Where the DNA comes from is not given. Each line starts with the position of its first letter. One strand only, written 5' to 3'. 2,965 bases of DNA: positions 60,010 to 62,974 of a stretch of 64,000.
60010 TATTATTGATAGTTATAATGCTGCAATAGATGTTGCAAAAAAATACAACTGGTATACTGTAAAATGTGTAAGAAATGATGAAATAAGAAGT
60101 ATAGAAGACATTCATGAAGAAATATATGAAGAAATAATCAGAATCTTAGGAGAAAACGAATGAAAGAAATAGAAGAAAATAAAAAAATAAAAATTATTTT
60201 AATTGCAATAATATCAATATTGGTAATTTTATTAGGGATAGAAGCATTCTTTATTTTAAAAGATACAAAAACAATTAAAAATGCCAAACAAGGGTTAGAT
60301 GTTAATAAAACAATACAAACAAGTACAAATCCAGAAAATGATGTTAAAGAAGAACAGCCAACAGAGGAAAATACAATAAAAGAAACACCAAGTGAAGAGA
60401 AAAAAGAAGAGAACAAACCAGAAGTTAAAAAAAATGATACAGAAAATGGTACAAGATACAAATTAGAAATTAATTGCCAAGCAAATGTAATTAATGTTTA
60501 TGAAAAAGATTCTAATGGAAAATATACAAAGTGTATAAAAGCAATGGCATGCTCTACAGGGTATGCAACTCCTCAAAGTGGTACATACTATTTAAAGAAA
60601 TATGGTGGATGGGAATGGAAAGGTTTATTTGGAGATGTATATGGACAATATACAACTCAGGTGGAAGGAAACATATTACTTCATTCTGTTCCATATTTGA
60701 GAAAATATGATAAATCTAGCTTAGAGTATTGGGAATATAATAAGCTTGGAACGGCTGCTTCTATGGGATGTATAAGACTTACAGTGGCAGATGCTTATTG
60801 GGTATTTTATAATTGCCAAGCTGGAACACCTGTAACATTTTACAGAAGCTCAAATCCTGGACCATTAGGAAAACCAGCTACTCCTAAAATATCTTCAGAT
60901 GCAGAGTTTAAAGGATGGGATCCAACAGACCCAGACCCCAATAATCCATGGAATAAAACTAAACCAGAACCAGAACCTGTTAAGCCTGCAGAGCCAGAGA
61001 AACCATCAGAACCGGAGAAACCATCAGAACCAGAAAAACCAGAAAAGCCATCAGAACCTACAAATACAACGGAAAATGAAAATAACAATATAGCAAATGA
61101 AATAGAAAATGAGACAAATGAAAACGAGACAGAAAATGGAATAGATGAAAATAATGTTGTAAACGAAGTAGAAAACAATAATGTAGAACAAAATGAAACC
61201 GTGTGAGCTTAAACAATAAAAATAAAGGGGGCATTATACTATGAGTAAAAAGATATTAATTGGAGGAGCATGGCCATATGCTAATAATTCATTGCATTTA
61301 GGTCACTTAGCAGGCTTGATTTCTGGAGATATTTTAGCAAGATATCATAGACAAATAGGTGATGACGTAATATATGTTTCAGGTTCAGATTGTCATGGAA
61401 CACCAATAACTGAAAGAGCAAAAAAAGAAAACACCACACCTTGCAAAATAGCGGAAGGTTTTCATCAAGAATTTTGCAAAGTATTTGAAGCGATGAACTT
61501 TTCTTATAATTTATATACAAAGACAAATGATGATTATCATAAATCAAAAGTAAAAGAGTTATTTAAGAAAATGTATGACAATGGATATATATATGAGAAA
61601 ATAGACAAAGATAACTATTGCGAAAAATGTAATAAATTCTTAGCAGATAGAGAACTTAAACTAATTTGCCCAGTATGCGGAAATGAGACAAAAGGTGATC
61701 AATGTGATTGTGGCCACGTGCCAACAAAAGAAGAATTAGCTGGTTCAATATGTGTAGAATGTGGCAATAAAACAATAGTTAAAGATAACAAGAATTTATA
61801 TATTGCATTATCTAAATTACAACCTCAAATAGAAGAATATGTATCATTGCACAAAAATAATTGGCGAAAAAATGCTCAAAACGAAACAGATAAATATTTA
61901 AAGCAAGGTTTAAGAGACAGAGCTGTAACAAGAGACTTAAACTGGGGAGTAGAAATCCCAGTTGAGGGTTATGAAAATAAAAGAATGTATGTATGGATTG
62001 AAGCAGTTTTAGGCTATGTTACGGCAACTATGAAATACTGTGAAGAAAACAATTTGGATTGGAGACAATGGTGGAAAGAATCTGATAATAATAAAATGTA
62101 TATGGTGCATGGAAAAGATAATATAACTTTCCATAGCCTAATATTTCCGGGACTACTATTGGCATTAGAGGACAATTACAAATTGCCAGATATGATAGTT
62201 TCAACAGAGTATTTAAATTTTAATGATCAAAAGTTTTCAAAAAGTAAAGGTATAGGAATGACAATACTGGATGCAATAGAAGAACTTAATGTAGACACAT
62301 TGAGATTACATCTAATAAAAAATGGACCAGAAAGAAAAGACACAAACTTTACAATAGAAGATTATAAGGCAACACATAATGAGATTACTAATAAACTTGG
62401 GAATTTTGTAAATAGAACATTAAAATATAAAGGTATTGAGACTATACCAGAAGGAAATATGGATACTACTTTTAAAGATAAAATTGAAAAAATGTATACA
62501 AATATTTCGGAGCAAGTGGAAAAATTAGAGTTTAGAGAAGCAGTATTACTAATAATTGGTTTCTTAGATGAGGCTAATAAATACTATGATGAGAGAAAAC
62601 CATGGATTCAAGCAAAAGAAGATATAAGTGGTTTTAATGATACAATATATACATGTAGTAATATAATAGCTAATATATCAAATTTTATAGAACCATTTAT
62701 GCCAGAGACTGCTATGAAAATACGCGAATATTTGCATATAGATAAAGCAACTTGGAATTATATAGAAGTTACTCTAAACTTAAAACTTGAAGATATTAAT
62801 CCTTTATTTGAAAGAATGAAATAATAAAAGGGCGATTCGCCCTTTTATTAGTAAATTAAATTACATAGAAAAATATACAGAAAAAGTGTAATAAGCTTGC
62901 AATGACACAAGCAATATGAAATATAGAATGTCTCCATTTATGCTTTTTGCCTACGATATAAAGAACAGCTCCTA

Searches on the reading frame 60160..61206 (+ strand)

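Call 55: search_protein_families(library=pfam, proteins=[window:60160-61206:+], max_evalue=0.00001)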
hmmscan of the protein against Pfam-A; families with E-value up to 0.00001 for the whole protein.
window:60160-61206:+ (348 aa): 1 family
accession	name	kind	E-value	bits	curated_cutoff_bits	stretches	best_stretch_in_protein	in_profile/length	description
PF03734.19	YkuD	-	7.4e-10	40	23.4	1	102-226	4-145/146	L,D-transpeptidase catalytic domain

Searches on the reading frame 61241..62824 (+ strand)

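Call 55: search_protein_families(library=pfam, proteins=[window:61241-62824:+], max_evalue=0.00001)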
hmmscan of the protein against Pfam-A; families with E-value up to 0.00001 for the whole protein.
window:61241-62824:+ (527 aa): 5 families
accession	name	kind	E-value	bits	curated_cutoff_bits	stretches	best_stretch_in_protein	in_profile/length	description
PF09334.17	tRNA-synt_1g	-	1.5e-125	419.5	20.1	1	5-394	1-391/391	tRNA synthetases class I (M)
PF00133.28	tRNA-synt_1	-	5.2e-23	81.9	22.7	1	11-242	31-246/414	tRNA synthetases class I (I, L, M and V)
PF01406.26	tRNA-synt_1e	-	8.7e-13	48.7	27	1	14-129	19-133/301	tRNA synthetases class I (C) catalytic domain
PF19303.5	Anticodon_3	-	2.7e-10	40.8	23.5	1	405-507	8-110/152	Anticodon binding domain of methionyl tRNA ligase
PF08264.19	Anticodon_1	-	1.2e-06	28.9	25.1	1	411-494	4-86/148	Anticodon-binding domain of tRNA ligase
